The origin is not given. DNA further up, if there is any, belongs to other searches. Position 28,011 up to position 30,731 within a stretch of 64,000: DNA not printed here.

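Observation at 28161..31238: Receiver-domain/acetyl-CoA synthetase fusion with acetate permease: possible phosphorelay-gated acetate activation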

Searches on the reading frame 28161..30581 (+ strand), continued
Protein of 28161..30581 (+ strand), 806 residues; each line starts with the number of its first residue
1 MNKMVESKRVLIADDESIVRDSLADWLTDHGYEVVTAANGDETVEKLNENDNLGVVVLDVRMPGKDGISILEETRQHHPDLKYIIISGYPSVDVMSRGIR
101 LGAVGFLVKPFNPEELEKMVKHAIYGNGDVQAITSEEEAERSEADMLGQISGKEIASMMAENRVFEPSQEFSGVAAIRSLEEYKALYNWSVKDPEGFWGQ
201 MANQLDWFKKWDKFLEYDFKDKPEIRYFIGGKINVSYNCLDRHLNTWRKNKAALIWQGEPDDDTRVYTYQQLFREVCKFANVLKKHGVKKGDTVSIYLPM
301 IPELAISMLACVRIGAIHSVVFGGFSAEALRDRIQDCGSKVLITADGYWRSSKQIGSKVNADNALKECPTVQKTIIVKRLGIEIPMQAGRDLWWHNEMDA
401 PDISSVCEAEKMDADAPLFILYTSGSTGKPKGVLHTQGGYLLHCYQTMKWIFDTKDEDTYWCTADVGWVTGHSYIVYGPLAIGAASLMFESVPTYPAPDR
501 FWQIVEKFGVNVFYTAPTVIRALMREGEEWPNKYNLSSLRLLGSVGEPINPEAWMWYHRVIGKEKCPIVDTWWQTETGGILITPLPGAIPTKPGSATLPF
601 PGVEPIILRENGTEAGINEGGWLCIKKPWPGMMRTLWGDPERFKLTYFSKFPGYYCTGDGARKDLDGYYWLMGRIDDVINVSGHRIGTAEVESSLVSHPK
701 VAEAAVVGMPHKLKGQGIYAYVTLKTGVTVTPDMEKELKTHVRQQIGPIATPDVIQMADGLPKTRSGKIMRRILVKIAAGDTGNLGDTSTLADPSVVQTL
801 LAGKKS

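Call 10: find_encoding_contigs(protein=P0041, flank=8000, max_places=2)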
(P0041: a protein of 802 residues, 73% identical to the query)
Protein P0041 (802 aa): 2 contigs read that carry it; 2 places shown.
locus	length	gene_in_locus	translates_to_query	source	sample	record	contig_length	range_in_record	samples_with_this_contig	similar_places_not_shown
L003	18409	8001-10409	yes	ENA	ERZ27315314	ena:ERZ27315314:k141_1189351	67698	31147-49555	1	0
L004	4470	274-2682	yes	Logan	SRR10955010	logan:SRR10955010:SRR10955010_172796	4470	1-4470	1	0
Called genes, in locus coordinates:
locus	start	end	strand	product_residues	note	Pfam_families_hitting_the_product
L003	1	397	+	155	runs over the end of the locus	PF01750:HycI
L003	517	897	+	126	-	PF00072:Response_reg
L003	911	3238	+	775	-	PF00072:Response_reg, PF12838:Fer4_7 (faint), PF17179:Fer4_22, PF00970:FAD_binding_6 (weak), PF00175:NAD_binding_1, PF10418:DHODB_Fe-S_bind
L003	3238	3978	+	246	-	PF01058:Oxidored_q6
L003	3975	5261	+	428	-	PF00374:NiFeSe_Hases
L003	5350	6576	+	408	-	PF00512:HisKA, PF02518:HATPase_c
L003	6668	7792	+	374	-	PF00989:PAS, PF08448:PAS_4 (weak), PF13426:PAS_9, PF00512:HisKA, PF02518:HATPase_c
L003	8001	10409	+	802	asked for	PF00072:Response_reg, PF16177:ACAS_N, PF00501:AMP-binding, PF13193:AMP-binding_C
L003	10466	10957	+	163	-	PF00072:Response_reg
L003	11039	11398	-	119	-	PF00072:Response_reg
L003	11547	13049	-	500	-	PF00370:FGGY_N, PF02782:FGGY_C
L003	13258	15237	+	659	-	PF00724:Oxidored_FMN, PF07992:Pyr_redox_2 (weak), PF00070:Pyr_redox (faint), PF01266:DAO (faint), PF07992:Pyr_redox_2, PF12831:FAD_oxidored (weak), PF13450:NAD_binding_8 (weak)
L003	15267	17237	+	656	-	PF00724:Oxidored_FMN, PF13738:Pyr_redox_3 (faint), PF00070:Pyr_redox (faint), PF01266:DAO (weak), PF03486:HI0933_like (weak), PF07992:Pyr_redox_2, PF12831:FAD_oxidored (weak), PF13450:NAD_binding_8 (weak), +1 more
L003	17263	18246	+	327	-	PF01144:CoA_trans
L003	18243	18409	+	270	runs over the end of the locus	PF01144:CoA_trans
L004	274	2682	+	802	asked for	PF00072:Response_reg, PF16177:ACAS_N, PF00501:AMP-binding, PF13193:AMP-binding_C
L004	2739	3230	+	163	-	PF00072:Response_reg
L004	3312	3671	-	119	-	PF00072:Response_reg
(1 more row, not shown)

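Call 11: find_encoding_contigs(protein=P0104, flank=8000, max_places=2)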
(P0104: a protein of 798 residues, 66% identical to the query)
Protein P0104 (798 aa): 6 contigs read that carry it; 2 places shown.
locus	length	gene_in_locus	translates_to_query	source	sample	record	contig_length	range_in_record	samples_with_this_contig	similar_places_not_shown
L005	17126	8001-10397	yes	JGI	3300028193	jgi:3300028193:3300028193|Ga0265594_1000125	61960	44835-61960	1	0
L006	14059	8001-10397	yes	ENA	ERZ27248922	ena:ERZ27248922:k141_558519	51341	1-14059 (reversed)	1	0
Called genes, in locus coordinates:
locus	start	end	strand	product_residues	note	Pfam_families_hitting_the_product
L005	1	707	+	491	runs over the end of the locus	PF00749:tRNA-synt_1c, PF19269:Anticodon_2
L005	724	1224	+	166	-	PF19620:DUF6125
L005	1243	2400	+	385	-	PF02515:CoA_transf_3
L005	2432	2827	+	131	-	PF01957:NfeD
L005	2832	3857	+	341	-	PF04055:Radical_SAM (weak)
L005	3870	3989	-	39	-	-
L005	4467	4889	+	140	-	PF02662:FlpD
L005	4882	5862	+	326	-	PF01058:Oxidored_q6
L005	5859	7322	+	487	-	PF27537:HoxH, PF00374:NiFeSe_Hases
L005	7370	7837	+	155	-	PF01750:HycI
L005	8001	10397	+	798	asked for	PF00072:Response_reg, PF16177:ACAS_N, PF00501:AMP-binding, PF13193:AMP-binding_C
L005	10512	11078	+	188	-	PF01184:Gpr1_Fun34_YaaH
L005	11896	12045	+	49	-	PF24434:DUF7557 (weak)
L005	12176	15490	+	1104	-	-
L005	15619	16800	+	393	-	PF19077:Big_13 (weak), PF00404:Dockerin_1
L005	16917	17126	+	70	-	?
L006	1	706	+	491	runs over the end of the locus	PF00749:tRNA-synt_1c, PF19269:Anticodon_2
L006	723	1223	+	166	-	PF19620:DUF6125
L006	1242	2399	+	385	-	PF02515:CoA_transf_3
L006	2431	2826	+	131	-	PF01957:NfeD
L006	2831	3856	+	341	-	PF04055:Radical_SAM (weak)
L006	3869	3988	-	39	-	-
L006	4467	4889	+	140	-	PF02662:FlpD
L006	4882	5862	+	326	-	PF01058:Oxidored_q6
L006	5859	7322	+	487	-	PF27537:HoxH, PF00374:NiFeSe_Hases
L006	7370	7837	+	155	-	PF01750:HycI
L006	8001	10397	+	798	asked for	PF00072:Response_reg, PF16177:ACAS_N, PF00501:AMP-binding, PF13193:AMP-binding_C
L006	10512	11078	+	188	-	PF01184:Gpr1_Fun34_YaaH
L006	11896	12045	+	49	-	PF24434:DUF7557 (weak)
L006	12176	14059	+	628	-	?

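Call 12: find_encoding_contigs(protein=P0063, flank=8000, max_places=2)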
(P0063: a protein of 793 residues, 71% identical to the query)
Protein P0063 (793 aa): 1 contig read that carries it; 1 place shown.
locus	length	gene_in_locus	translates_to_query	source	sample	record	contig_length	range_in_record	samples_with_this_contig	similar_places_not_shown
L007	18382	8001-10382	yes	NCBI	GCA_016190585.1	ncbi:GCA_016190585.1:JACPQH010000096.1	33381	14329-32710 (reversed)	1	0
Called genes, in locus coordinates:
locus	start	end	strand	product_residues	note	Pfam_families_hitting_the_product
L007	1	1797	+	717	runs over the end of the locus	PF01565:FAD_binding_4, PF02913:FAD-oxidase_C (faint), PF13183:Fer4_8 (weak), PF13534:Fer4_17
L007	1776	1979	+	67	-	PF12838:Fer4_7 (faint), PF00037:Fer4 (weak), PF12837:Fer4_6 (weak)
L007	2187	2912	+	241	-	PF00072:Response_reg, PF00196:GerE, PF04545:Sigma70_r4 (weak), PF08281:Sigma70_r4_2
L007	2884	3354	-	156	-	-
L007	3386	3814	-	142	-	-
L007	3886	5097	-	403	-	-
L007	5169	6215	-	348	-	-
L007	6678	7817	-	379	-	PF00989:PAS, PF13188:PAS_8, PF08448:PAS_4 (weak), PF13426:PAS_9, PF00512:HisKA (faint), PF02518:HATPase_c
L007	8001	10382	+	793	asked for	PF00072:Response_reg, PF16177:ACAS_N, PF00501:AMP-binding, PF13193:AMP-binding_C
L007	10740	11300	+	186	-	PF01814:Hemerythrin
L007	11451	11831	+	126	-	PF06695:Sm_multidrug_ex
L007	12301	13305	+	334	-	PF01032:FecCD, PF00950:ABC-3 (weak)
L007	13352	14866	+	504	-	PF01656:CbiA, PF13500:AAA_26, PF07685:GATase_3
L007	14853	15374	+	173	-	PF02572:CobA_CobO_BtuR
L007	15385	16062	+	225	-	PF01902:Diphthami_syn_2_N, PF28410:Diphthami_syn_2_C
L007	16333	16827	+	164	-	PF25991:KhtT_N, PF02080:TrkA_C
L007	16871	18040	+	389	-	PF00999:Na_H_Exchanger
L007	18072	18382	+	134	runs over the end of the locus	PF14489:QueF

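Call 35: predict_structure(alignment_id=A1)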
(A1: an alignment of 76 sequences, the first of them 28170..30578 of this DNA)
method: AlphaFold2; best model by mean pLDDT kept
length: 803 residues; sequences in the alignment: 76
mean_pLDDT: 80.4   pTM: 0.74
mean pLDDT of the five models: 80.4, 79.0, 72.5, 69.9, 68.1
residues with pLDDT >= 90: 247; 70-90: 409; 50-70: 82; < 50: 65
segments of 3 or more residues with pLDDT < 50: 1-3, 125-150, 421-426, 572-577, 676-684
pLDDT, mean of each block of 10 residues (from residue 1): 72 91 90 92 82 90 90 84 85 84 84 87 45 31 36 61 83 81 86 88 94 78 89 97 93 84 97 99 96 91 97 86 77 92 81 87 94 92 94 97 97 85 52 90 86 88 52 88 82 71 92 76 81 89 64 86 76 48 67 74 88 84 82 83 85 80 76 47 56 81 70 76 85 88 65 84 67 82 72 83 73
secondary structure, 60 per line:
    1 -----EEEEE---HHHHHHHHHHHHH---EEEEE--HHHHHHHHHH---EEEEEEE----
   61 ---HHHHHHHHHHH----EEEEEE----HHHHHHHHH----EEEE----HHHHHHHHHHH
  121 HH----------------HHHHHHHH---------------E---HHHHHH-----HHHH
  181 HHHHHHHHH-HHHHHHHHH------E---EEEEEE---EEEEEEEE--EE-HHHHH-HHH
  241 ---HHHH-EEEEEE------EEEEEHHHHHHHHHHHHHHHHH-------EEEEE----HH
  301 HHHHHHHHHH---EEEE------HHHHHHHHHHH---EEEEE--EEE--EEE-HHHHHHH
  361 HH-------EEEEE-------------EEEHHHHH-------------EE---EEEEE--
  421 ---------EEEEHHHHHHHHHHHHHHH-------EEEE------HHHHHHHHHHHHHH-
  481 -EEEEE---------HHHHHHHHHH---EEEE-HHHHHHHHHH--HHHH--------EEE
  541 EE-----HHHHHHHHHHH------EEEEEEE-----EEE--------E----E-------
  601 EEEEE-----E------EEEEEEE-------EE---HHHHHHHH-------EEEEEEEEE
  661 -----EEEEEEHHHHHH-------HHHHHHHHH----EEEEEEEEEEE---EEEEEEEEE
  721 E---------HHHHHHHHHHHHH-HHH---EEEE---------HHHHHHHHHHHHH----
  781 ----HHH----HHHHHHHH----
elements in order (helices of 4 or more, strands of 3 or more residues): E6-10 H14-26 E30-34 H37-46 E50-56 H64-74 E79-84 H89-97 E102-105 H110-122 H139-146 H166-171 H177-189 H191-199 E210-215 E219-226 H232-236 H244-247 E249-254 E261-265 H266-282 E290-294 H299-310 E314-317 H324-334 E338-342 E345-347 E350-352 H354-362 E370-374 E388-390 H391-395 E414-418 E430-433 H434-448 E456-459 H466-479 E482-486 H496-505 E509-512 H514-523 H526-529 E538-542 H548-558 E565-571 E577-579 E601-605 E618-624 H637-644 E652-660 E666-671 H672-677 H685-693 E698-708 E712-721 H731-743 E751-754 H764-776 H792-799
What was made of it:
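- On Phosphorylatable response-regulator receiver domain (Pfam PF00072): The AF2 secondary structure shows five strand-helix units at pLDDT 82-92 (call 35).
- The AF2 output available here gives no docking geometry between REC and Acs, so no structural mechanism is supported (call 35).
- Tried and rejected: The domains are good, but the output gives no usable information on REC-Acs contacts (call 35).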

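Call 37: search_solved_structures(query=window:28170-30578:+, max_evalue=1e-10)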
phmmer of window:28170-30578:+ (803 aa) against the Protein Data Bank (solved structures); distinct sequences matched with E-value up to 1e-10: 237 (the best 60 are shown).
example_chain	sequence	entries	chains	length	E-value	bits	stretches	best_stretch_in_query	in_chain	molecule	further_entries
2p2f_A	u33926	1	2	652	1.9e-244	816.7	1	176-801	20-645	Acetyl-coenzyme A synthetase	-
5jrh_A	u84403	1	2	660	2e-244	816.7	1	176-801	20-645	Acetyl-coenzyme A synthetase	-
2p2m_A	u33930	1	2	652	5.4e-244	815.3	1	176-801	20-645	Acetyl-coenzyme A synthetase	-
2p2b_A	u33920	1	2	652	6.6e-244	815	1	176-801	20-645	Acetyl-coenzyme A synthetase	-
2p2q_A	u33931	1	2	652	1e-243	814.3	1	176-801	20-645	Acetyl-coenzyme A synthetase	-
2p2j_A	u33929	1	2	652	1.2e-243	814.1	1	176-801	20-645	Acetyl-coenzyme A synthetase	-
2p20_A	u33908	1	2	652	1.4e-243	813.9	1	176-801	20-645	Acetyl-coenzyme A synthetase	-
1pg3_A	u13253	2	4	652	2.5e-243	813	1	176-801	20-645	acetyl-CoA synthetase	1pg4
8rpk_A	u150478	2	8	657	5.6e-224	749.1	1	152-787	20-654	Acetate--CoA ligase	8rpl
7mmz_A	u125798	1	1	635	1.6e-220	737.6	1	193-798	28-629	Acetyl-coenzyme A synthetase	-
7kdn_A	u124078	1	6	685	2.4e-217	727.1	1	173-798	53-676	Acetyl-coenzyme A synthetase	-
7kq6_A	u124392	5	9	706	5.9e-217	725.8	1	175-797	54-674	Acetyl-coenzyme A synthetase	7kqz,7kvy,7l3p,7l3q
7kcp_A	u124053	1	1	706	8.3e-216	722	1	175-797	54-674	Acetyl-coenzyme A synthetase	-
5ifi_A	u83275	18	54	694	4.6e-207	693.1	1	192-796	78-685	Acetyl-coenzyme A synthetase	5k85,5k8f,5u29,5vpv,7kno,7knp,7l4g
8sf3_A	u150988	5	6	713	1.5e-205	688.1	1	176-799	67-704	Acetyl-coenzyme A synthetase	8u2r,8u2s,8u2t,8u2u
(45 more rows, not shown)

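Call 40: fold_search(model_id=the predicted structure, library=pdb)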
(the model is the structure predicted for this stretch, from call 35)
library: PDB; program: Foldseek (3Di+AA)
matches with E <= 10: 1984; with E <= 0.001: 1209
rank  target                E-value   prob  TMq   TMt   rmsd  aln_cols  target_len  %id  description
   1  5jrh_B                1.9e-83  1.00  0.64  0.80   9.3       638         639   56  Crystal structure of Salmonella enterica acetyl-CoA synthetase (Acs) in complex with cAMP and Coenzyme A (released 2016-12-21)
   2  2p20_A                5.8e-83  1.00  0.65  0.80   9.1       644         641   55  Acetyl-CoA Synthetase, R584A mutation (released 2007-05-29)
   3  5jrh_A                1.4e-82  1.00  0.64  0.80   9.2       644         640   55  Crystal structure of Salmonella enterica acetyl-CoA synthetase (Acs) in complex with cAMP and Coenzyme A (released 2016-12-21)
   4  1pg3_B                1.2e-81  1.00  0.65  0.81   9.1       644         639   55  Acetyl CoA Synthetase, Acetylated on Lys609 (released 2003-06-03)
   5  2p2b_B                1.2e-81  1.00  0.65  0.81   9.1       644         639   55  Acetyl-CoA Synthetase, V386A mutation (released 2007-05-29)
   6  2p2m_A                1.6e-81  1.00  0.64  0.80   9.0       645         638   55  Acetyl-CoA Synthetase, R194A mutation (released 2007-05-29)
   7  1pg4_A                3.1e-81  1.00  0.65  0.81   8.8       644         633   54  Acetyl CoA Synthetase, Salmonella enterica (released 2003-06-03)
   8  2p20_B                4.5e-81  1.00  0.64  0.80   8.8       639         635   55  Acetyl-CoA Synthetase, R584A mutation (released 2007-05-29)
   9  2p2j_B                6.7e-81  1.00  0.65  0.81   8.8       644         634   54  Acetyl-CoA Synthetase, K609A mutation (released 2007-05-29)
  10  2p2f_A                1.1e-80  1.00  0.63  0.78   9.1       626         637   56  Acetyl-CoA Synthetase, wild-type with acetate, AMP, and CoA bound (released 2007-05-29)
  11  2p2q_A                1.5e-80  1.00  0.64  0.81   8.9       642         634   54  Acetyl-CoA Synthetase, R584E mutation (released 2007-05-29)
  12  1pg3_A                1.9e-80  1.00  0.64  0.81   8.9       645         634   54  Acetyl CoA Synthetase, Acetylated on Lys609 (released 2003-06-03)
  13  2p2b_A                3.7e-80  1.00  0.65  0.81   8.8       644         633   54  Acetyl-CoA Synthetase, V386A mutation (released 2007-05-29)
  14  2p2q_B                4.4e-80  1.00  0.65  0.81   8.8       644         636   54  Acetyl-CoA Synthetase, R584E mutation (released 2007-05-29)
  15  2p2f_B                5.2e-80  1.00  0.65  0.81   8.7       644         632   54  Acetyl-CoA Synthetase, wild-type with acetate, AMP, and CoA bound (released 2007-05-29)
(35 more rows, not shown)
